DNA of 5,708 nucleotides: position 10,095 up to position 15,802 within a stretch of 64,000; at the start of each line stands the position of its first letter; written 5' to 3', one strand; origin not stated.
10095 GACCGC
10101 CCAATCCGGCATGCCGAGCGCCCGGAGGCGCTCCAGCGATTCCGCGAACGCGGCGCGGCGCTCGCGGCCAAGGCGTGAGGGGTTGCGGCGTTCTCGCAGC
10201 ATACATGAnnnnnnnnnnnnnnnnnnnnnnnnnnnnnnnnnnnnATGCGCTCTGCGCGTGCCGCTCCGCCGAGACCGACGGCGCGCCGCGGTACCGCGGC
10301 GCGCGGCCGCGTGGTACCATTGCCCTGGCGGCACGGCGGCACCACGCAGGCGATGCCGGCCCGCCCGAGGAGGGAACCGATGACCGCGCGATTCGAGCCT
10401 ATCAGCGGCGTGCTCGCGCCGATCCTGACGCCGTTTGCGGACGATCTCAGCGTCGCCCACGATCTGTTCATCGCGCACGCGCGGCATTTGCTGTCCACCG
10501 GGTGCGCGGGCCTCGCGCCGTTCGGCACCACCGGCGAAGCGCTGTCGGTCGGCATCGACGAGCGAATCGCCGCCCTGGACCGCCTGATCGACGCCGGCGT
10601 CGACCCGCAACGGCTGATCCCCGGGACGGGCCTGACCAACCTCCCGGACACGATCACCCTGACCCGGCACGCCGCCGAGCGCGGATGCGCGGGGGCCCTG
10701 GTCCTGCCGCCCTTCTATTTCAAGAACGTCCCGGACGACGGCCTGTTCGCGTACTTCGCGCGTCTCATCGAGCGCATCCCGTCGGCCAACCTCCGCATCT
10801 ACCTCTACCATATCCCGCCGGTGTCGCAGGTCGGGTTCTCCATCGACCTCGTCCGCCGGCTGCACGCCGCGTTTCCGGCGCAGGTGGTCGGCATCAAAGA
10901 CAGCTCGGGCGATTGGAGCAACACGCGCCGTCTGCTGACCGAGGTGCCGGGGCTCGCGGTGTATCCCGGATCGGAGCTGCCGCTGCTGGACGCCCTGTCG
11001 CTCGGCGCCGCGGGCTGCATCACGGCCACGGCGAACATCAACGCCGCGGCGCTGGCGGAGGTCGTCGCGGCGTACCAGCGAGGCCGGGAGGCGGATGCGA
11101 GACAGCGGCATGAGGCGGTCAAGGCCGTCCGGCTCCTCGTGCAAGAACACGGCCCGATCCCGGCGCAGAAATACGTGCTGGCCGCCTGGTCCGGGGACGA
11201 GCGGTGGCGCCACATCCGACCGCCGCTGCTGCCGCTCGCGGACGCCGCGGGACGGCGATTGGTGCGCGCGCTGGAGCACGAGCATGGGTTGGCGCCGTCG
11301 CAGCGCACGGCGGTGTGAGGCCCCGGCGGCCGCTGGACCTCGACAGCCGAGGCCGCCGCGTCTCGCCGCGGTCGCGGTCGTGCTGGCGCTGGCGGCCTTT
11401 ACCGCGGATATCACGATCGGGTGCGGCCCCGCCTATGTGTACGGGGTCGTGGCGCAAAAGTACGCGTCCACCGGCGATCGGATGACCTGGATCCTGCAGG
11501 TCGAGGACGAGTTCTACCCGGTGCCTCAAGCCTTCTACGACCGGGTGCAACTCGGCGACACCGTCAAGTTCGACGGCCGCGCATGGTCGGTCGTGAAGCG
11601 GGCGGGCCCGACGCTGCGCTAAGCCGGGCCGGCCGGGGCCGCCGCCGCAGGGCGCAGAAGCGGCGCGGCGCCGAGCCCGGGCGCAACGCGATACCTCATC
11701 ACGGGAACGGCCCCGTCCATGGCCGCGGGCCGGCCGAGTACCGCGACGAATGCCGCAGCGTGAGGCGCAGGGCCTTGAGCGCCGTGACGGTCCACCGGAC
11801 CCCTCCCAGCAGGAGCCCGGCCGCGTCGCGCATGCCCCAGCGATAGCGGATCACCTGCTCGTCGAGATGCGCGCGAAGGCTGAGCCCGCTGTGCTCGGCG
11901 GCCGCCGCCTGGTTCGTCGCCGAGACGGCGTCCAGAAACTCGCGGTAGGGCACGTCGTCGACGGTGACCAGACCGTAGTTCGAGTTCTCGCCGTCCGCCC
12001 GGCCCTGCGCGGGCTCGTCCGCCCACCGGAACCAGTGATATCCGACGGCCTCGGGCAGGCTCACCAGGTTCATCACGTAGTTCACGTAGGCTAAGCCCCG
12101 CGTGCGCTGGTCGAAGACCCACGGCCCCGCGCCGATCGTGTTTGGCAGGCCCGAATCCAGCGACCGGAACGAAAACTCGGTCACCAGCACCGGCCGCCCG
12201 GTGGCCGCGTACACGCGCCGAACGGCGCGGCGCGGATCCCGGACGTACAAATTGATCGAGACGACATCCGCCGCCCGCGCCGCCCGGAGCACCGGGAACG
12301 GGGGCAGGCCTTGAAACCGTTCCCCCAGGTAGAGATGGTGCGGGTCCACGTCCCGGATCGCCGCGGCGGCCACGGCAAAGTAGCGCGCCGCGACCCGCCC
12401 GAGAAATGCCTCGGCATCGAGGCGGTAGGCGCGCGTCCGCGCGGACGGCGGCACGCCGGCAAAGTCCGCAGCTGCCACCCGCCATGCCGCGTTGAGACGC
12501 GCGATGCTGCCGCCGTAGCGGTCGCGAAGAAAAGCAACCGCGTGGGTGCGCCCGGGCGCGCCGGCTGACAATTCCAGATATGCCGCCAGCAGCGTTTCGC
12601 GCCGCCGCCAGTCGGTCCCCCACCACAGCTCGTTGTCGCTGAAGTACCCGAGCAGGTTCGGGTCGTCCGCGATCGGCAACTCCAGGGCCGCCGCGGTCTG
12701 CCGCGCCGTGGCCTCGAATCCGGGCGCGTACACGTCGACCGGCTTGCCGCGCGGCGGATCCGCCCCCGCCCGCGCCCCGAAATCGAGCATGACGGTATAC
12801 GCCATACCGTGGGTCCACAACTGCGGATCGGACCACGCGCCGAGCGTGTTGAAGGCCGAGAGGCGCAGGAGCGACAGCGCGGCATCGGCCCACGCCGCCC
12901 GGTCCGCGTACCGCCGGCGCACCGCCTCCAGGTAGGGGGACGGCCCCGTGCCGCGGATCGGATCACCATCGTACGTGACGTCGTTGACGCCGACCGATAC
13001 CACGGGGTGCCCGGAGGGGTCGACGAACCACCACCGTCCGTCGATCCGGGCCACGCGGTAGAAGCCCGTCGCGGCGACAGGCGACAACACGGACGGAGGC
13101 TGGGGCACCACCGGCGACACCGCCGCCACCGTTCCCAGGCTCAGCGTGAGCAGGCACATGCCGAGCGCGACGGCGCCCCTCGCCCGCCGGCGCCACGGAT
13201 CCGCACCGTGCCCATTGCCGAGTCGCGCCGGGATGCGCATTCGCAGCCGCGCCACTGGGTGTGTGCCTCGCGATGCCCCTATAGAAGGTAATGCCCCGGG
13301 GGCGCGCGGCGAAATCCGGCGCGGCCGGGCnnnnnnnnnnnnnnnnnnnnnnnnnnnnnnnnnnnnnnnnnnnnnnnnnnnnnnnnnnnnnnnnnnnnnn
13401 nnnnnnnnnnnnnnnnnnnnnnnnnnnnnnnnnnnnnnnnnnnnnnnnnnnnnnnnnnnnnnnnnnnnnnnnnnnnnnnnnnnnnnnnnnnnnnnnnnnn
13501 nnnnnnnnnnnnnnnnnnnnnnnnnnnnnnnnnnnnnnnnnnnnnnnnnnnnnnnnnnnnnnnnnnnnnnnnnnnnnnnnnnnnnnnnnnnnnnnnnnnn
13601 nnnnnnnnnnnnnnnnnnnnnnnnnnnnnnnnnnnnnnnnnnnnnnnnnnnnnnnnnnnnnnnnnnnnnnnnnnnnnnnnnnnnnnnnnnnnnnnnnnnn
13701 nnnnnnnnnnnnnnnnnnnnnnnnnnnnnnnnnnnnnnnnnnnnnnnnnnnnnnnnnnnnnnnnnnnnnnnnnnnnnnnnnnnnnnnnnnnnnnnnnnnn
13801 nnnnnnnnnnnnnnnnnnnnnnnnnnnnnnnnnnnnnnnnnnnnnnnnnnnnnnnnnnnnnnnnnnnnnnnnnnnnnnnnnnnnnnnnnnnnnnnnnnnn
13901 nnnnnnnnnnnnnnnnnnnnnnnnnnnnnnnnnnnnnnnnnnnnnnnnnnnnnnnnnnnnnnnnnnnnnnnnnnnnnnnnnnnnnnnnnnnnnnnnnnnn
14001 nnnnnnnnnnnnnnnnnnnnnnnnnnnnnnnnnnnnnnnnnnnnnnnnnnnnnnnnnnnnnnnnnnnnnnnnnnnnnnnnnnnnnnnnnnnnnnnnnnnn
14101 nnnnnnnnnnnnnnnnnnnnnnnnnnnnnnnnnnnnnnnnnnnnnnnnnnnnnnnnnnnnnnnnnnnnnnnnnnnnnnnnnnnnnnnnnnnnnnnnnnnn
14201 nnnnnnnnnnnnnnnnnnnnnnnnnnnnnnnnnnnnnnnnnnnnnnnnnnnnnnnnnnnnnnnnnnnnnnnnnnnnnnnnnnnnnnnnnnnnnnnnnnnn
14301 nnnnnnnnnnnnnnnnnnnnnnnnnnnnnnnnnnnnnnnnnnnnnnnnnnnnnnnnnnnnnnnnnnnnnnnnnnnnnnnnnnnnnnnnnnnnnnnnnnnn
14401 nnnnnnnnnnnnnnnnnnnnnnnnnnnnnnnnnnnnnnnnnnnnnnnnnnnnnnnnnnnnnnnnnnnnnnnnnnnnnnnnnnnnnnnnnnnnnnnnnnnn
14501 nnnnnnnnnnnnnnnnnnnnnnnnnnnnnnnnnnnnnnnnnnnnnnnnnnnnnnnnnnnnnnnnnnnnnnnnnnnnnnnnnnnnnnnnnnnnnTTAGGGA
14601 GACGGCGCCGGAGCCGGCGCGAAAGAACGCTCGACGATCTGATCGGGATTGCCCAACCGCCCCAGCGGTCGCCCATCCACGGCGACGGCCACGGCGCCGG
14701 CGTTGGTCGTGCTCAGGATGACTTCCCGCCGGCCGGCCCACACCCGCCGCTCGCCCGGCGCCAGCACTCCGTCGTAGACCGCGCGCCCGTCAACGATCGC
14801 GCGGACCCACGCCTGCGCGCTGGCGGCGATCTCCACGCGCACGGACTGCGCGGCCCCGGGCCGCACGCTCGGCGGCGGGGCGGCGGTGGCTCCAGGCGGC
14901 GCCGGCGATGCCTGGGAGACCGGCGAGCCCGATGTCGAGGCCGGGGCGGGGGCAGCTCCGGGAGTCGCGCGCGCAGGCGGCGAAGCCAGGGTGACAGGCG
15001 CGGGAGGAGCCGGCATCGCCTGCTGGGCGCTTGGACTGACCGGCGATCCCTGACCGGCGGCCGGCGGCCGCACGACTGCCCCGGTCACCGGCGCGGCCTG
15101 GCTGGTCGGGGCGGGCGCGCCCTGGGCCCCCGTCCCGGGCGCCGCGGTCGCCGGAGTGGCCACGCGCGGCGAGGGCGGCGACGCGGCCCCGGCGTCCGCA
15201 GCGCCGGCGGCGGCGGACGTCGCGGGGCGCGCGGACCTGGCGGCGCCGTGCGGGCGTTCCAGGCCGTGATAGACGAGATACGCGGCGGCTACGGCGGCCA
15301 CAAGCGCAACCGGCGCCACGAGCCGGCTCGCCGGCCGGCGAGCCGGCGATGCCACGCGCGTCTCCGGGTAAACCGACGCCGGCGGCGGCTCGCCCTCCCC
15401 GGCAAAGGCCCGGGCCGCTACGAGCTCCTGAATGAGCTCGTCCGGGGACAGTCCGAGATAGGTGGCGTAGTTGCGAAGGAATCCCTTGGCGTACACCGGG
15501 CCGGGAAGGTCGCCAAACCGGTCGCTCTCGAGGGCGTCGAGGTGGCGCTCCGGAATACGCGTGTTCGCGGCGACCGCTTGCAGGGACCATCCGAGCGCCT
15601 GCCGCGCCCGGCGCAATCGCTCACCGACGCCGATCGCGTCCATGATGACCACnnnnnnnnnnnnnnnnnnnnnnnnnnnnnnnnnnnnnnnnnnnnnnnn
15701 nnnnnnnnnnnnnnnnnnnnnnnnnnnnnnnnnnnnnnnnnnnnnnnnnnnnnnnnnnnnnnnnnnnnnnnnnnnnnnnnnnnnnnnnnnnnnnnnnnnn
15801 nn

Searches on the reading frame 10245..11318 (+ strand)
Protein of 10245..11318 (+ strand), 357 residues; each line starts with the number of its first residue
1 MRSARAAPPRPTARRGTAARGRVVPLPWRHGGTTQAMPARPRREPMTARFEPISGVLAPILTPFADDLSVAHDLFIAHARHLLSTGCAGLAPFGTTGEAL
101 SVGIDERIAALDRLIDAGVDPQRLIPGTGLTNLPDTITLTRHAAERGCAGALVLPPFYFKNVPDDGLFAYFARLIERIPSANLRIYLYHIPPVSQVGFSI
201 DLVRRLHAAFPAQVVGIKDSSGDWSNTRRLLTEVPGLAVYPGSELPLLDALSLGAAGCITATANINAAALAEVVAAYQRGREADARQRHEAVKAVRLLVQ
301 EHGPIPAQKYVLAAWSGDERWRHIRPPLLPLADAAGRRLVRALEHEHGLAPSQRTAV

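Call 41: search_protein_families(library=pfam, proteins=[window:10245-11318:+], max_evalue=0.001)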
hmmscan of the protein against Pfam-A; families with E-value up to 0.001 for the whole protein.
window:10245-11318:+ (357 aa): 1 family
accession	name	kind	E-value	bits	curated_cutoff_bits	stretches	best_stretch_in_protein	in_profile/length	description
PF00701.28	DHDPS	-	2.6e-41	141.7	22.1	1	54-345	3-288/289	Dihydrodipicolinate synthetase family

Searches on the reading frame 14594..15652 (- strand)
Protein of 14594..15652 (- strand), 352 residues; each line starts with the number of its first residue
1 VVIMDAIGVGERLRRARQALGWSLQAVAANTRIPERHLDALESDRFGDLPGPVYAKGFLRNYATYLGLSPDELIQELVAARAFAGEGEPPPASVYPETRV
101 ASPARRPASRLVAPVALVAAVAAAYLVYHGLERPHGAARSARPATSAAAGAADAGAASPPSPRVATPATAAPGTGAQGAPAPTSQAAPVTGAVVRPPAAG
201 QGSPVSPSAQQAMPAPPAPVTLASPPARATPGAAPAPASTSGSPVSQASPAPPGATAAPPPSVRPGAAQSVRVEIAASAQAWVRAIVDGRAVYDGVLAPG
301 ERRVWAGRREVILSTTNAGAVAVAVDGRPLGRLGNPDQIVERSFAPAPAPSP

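Call 41: search_protein_families(library=pfam, proteins=[window:14594-15652:-], max_evalue=0.001)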
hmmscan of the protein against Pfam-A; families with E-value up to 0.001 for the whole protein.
window:14594-15652:- (352 aa): 4 families
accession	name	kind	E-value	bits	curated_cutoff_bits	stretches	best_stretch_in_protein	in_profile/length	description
PF13413.12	HTH_25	-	2.5e-25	88.5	24.6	1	12-73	1-62/62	Helix-turn-helix domain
PF13464.11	RodZ_C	-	6.8e-13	48.8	23.9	1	275-341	2-69/72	RodZ C-terminal domain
PF12844.13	HTH_19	-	1.7e-07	31.5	30.2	1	10-75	1-60/64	Helix-turn-helix domain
PF13560.12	HTH_31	-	1.6e-06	28.7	27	1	10-73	3-61/64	Helix-turn-helix domain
